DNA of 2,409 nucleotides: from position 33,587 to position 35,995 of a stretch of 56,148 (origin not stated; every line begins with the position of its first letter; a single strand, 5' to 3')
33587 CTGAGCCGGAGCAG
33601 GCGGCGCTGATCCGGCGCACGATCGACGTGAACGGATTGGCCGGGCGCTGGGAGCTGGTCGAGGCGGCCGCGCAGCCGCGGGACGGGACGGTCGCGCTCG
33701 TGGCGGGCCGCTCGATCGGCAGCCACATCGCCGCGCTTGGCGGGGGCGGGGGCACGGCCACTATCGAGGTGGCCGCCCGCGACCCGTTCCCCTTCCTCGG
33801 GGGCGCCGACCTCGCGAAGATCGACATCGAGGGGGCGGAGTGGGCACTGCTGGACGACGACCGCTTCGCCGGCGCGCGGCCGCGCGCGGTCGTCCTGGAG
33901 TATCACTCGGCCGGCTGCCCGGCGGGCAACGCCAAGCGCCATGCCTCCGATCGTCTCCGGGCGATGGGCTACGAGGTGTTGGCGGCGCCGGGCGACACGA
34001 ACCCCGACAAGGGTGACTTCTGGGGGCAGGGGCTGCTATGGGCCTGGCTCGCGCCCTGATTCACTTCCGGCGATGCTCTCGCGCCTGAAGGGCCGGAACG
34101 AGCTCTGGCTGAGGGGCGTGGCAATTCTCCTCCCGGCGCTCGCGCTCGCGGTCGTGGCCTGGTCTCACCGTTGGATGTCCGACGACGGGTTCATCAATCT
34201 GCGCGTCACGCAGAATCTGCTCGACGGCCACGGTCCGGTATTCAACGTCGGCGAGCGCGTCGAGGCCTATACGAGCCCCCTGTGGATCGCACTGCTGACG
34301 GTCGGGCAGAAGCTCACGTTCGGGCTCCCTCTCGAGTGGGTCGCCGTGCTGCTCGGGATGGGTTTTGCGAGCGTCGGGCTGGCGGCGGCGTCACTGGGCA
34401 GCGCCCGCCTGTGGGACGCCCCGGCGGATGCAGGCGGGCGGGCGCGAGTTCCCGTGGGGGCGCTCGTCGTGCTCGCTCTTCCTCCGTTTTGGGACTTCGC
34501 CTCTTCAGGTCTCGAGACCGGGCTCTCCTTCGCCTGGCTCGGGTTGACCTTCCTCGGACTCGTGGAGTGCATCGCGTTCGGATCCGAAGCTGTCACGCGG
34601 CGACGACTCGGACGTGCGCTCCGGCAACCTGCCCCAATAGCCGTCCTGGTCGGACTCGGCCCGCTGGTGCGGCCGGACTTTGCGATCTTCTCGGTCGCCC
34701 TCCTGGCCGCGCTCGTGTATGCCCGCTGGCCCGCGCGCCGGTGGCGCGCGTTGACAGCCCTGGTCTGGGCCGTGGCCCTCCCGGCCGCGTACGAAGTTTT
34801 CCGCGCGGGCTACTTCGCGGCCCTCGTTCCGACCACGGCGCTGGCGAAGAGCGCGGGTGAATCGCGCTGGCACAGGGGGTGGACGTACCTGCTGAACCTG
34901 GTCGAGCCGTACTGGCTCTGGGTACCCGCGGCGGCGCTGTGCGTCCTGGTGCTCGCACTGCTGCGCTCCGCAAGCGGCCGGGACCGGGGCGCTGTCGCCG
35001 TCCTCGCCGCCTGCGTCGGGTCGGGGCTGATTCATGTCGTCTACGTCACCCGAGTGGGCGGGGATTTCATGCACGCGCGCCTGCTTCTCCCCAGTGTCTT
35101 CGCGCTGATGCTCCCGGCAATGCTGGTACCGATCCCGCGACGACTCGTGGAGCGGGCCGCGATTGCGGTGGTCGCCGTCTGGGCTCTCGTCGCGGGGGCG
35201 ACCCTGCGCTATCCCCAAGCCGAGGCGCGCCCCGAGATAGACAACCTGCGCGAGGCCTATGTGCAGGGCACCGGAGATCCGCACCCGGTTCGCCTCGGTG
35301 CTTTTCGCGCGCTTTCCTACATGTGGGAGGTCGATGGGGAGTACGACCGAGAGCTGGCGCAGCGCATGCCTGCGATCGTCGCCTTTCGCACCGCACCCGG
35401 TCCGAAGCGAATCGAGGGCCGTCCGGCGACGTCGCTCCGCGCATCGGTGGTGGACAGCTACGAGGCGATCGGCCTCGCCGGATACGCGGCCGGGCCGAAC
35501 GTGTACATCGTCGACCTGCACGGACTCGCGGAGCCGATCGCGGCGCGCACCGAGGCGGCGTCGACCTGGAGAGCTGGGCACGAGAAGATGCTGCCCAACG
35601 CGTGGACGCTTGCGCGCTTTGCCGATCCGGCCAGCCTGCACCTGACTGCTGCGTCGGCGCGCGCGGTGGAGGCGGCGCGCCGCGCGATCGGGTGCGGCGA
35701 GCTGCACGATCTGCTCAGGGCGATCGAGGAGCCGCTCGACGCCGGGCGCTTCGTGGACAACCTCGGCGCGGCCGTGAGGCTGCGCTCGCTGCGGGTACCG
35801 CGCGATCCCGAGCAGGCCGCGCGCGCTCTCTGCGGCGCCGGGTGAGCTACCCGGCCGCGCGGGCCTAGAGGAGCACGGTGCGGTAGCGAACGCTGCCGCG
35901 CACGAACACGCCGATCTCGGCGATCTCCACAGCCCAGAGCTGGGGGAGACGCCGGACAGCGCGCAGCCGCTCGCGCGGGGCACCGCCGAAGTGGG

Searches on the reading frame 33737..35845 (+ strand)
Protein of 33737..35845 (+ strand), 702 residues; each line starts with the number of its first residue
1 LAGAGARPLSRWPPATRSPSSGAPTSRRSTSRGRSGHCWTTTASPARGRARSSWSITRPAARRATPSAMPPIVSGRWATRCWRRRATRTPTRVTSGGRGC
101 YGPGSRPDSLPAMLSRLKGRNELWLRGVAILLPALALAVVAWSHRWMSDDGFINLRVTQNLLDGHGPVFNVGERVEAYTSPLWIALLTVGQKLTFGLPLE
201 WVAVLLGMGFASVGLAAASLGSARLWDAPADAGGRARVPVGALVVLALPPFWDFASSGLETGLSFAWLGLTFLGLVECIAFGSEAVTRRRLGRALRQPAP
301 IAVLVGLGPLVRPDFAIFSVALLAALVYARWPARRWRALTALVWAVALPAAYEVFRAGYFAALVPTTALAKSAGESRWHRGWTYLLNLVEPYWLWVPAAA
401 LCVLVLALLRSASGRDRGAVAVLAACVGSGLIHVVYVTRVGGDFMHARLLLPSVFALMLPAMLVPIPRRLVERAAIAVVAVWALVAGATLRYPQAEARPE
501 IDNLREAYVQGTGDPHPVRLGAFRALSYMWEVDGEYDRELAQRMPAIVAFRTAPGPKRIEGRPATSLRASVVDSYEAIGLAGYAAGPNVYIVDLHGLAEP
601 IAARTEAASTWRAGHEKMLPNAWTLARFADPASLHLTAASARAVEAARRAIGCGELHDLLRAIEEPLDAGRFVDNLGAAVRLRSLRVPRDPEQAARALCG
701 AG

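Call 29: search_protein_families(library=pfam, proteins=[window:33737-35845:+], max_evalue=0.001)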
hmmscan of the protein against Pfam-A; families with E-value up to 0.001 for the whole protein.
window:33737-35845:+ (702 aa): 0 families

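Call 74: search_protein_families(library=ncbifam, proteins=[window:33737-35845:+], max_evalue=0.01)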
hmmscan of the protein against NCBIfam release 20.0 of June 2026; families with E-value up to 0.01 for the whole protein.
window:33737-35845:+ (702 aa): 1 family
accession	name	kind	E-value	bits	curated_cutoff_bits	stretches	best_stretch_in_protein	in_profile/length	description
NF041481.1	beta_arabfuran_tase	equivalog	9e-83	278.4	1050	1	128-694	8-621/633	terminal beta-(1->2)-arabinofuranosyltransferase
